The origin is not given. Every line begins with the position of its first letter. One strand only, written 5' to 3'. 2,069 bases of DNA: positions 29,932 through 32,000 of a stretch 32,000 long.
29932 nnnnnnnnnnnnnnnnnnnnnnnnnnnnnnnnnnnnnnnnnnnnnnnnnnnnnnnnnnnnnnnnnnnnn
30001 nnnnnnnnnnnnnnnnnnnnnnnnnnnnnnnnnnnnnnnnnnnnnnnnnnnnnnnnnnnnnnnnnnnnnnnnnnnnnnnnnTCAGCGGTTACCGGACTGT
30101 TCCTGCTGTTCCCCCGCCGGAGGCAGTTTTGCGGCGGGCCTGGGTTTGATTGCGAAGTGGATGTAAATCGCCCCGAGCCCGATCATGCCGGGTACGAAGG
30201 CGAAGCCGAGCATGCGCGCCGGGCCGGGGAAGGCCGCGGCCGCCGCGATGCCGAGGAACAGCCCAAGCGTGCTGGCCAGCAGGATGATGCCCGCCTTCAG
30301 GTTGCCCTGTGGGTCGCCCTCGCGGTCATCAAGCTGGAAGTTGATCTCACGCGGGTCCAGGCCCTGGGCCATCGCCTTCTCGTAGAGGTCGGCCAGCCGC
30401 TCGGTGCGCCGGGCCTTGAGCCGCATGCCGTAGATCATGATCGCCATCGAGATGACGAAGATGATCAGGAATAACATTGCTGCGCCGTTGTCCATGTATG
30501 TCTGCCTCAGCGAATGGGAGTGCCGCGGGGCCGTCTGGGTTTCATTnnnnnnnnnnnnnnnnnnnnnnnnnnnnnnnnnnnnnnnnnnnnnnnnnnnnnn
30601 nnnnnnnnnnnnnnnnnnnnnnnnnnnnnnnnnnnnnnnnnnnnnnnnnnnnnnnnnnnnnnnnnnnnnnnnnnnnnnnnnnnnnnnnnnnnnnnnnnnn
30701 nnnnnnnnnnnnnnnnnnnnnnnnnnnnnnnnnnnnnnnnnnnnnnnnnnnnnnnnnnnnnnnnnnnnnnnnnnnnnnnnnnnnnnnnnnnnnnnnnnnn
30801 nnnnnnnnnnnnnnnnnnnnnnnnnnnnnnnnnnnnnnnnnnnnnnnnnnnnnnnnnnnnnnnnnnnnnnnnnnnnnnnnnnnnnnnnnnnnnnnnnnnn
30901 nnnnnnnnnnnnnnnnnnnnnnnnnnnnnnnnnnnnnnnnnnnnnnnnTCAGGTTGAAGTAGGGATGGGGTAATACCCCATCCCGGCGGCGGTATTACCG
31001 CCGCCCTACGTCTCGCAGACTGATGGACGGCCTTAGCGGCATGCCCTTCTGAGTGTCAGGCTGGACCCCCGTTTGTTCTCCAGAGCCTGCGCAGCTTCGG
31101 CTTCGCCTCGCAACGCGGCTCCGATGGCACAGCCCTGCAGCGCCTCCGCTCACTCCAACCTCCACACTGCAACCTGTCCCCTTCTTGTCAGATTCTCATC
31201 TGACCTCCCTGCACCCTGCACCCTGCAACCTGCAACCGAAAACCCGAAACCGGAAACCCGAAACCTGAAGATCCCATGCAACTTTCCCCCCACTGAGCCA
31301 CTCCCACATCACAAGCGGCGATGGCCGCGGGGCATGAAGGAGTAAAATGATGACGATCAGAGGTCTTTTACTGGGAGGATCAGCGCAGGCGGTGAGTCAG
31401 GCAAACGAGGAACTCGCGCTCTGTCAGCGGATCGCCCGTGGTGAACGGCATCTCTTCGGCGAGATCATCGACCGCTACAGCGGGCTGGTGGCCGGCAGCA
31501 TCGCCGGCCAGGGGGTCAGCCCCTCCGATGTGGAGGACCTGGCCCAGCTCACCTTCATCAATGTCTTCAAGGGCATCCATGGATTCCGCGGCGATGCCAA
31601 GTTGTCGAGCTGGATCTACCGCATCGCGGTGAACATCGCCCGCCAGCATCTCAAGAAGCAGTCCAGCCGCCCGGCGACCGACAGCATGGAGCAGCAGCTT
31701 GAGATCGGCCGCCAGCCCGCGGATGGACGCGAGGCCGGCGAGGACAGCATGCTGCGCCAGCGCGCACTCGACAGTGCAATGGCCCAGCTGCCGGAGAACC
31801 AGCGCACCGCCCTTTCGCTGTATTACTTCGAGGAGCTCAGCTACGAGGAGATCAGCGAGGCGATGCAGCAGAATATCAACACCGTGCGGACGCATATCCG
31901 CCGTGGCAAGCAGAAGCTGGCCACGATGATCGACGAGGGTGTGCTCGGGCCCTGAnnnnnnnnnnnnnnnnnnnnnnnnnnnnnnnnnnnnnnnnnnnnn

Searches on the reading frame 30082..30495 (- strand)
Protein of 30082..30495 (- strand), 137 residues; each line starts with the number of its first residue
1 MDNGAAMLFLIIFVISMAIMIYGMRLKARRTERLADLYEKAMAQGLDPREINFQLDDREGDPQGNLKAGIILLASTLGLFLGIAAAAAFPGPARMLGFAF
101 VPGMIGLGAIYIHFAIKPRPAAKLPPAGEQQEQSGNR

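Call 36: search_protein_families(library=pfam, proteins=[window:30082-30495:-], max_evalue=0.01)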
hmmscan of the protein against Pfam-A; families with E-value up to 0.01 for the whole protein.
window:30082-30495:- (137 aa): 2 families
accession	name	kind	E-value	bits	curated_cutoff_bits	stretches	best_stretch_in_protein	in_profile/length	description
PF19762.4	DUF6249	-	2.1e-13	50.6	33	1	8-114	3-101/104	Domain of unknown function (DUF6249)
PF03994.20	DUF350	-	0.0049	17.4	26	0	63-116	41-91/133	Domain of Unknown Function (DUF350)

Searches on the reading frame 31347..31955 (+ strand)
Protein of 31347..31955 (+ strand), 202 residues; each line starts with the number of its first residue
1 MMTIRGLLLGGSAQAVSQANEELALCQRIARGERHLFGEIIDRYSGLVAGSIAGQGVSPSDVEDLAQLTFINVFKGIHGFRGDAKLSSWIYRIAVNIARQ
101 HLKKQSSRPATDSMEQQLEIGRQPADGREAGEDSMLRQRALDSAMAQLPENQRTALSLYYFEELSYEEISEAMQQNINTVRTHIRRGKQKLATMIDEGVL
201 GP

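Call 36: search_protein_families(library=pfam, proteins=[window:31347-31955:+], max_evalue=0.01)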
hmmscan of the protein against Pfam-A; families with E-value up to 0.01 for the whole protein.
window:31347-31955:+ (202 aa): 4 families
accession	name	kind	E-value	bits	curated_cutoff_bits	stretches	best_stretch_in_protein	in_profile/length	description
PF08281.18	Sigma70_r4_2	-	4.1e-18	65.2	25.7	1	139-191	2-54/54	Sigma-70, region 4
PF04542.20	Sigma70_r2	-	1.2e-11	44.6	24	1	41-107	2-70/71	Sigma-70 region 2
PF04545.22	Sigma70_r4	-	7.3e-11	41.9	24.1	1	144-191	1-48/50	Sigma-70, region 4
PF04297.20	UPF0122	-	0.00034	21.3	22.7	1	148-191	18-61/101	Putative helix-turn-helix protein, YlxM / p13 like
